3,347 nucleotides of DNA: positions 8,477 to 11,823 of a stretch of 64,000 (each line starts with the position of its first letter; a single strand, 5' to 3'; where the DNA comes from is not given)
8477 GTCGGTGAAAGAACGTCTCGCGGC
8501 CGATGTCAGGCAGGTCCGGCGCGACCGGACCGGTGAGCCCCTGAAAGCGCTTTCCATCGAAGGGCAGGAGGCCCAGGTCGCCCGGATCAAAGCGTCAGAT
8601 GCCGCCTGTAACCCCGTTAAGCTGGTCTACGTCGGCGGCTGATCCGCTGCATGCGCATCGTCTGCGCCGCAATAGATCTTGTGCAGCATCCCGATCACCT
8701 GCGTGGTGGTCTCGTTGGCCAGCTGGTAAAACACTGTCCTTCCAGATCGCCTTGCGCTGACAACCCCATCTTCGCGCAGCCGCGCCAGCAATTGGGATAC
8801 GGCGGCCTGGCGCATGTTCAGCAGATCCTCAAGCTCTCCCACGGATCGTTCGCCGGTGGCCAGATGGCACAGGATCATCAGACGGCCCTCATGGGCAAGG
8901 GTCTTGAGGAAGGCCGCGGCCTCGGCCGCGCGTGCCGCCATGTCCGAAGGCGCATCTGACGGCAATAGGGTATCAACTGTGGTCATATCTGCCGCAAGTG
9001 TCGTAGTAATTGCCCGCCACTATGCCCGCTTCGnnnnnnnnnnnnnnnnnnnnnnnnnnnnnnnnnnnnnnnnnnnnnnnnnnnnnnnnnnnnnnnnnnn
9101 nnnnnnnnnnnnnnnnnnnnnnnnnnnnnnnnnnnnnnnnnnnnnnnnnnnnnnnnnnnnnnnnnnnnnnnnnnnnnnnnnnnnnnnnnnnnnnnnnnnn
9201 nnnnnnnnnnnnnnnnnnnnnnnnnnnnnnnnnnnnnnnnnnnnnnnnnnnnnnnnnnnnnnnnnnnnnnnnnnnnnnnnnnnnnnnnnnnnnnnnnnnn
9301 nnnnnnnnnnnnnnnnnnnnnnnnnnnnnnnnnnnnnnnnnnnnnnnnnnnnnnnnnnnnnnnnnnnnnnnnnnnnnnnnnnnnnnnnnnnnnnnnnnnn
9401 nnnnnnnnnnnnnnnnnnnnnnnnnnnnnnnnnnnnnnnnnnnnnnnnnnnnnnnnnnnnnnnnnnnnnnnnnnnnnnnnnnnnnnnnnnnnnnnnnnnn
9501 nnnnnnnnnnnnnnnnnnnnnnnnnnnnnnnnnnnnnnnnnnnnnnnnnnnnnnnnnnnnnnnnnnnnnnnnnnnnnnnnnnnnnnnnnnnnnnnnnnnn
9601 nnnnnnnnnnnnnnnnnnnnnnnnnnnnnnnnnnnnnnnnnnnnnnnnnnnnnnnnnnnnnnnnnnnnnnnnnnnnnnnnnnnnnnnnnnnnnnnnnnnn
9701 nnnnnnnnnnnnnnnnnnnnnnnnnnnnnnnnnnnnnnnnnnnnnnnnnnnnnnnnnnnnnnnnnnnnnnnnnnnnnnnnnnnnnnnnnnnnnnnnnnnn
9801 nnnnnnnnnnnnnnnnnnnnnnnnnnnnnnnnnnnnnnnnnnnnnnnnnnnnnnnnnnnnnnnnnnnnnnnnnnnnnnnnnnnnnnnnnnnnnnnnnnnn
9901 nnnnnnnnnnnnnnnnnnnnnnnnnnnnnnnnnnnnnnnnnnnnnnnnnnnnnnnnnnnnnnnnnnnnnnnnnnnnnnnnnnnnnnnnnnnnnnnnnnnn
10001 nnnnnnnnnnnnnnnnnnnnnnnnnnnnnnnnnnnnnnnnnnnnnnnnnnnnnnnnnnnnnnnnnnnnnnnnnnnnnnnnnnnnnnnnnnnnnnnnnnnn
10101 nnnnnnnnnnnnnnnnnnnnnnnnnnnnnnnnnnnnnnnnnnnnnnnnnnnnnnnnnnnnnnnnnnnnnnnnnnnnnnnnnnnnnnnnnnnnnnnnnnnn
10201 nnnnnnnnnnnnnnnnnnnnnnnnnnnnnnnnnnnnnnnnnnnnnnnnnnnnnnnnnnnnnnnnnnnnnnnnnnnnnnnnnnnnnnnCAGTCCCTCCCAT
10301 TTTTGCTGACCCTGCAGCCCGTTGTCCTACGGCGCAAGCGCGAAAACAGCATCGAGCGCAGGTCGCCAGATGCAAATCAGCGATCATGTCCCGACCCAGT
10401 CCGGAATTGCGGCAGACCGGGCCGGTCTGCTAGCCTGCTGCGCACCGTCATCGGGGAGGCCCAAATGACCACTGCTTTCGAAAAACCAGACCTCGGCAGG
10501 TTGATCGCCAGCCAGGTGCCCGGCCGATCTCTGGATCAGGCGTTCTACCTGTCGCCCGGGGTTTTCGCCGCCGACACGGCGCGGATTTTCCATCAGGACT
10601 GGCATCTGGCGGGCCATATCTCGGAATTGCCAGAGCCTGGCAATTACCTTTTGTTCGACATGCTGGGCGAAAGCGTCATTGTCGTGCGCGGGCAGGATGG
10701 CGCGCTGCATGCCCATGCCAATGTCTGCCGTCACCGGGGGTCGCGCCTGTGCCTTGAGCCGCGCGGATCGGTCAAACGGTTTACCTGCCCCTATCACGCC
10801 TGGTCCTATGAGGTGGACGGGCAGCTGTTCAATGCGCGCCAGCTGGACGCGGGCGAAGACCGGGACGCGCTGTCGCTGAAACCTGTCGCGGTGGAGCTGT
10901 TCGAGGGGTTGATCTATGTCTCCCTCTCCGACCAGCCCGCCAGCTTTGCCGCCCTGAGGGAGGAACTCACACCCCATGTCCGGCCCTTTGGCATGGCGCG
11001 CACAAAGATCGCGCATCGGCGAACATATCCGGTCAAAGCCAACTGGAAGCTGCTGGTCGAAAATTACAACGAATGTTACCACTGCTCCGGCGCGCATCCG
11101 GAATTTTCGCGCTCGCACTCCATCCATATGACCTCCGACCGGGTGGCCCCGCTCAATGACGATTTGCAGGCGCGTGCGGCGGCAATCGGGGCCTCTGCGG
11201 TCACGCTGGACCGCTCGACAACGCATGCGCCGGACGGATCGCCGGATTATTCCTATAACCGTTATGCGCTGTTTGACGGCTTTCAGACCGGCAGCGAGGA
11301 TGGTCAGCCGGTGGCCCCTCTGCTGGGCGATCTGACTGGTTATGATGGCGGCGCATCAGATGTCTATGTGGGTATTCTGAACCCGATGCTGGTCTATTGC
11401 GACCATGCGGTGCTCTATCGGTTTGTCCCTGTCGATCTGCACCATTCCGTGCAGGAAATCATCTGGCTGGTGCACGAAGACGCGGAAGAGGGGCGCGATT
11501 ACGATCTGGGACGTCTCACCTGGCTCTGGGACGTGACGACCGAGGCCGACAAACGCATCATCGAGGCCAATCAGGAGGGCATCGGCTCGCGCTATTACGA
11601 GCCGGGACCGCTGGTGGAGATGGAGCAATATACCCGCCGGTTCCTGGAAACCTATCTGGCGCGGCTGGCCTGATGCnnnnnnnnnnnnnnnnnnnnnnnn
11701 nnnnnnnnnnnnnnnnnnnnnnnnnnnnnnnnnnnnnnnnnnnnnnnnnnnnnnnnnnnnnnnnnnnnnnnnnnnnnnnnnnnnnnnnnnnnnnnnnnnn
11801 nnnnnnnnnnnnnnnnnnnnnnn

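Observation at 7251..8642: Tle1/DUF2235-type lipoprotein phospholipase gene interrupted by two in-frame amber (TAG) codons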

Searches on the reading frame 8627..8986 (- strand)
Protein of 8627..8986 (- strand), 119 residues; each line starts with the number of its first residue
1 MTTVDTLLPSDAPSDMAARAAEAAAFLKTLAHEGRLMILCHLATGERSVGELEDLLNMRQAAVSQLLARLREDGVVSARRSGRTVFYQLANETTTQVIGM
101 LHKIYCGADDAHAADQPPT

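Call 19: search_protein_families(library=pfam, proteins=[window:8627-8986:-], max_evalue=0.0001)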
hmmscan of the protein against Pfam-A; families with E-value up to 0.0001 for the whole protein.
window:8627-8986:- (119 aa): 2 families
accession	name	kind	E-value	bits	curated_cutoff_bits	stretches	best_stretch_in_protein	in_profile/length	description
PF01022.26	HTH_5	-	5.5e-11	42.6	22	1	33-77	2-46/47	Bacterial regulatory protein, arsR family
PF12802.13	MarR_2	-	5e-07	30.2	27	1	37-82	9-56/61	MarR family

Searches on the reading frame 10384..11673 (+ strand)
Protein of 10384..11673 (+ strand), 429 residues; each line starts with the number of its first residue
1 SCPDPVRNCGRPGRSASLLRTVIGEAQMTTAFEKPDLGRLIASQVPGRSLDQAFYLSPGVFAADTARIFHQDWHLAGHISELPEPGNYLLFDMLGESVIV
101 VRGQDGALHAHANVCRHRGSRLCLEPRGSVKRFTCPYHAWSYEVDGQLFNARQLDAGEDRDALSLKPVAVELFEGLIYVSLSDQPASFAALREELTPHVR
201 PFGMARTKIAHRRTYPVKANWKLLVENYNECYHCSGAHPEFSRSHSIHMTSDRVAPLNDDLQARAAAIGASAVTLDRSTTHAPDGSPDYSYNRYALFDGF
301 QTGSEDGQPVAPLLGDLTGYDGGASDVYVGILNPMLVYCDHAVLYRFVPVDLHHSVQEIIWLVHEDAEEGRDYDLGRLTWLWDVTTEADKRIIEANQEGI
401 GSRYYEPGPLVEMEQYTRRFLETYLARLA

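Call 20: search_protein_families(library=pfam, proteins=[window:10384-11673:+], max_evalue=0.0001)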
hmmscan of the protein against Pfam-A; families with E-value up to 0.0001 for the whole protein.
window:10384-11673:+ (429 aa): 2 families
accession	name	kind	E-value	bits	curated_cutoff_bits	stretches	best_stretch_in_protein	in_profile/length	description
PF00848.25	Ring_hydroxyl_A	-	4e-22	79.6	24.9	1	207-428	4-206/208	Ring hydroxylating alpha subunit (catalytic domain)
PF00355.32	Rieske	-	2.2e-17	63.2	20.3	1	73-155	2-82/88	Rieske [2Fe-2S] domain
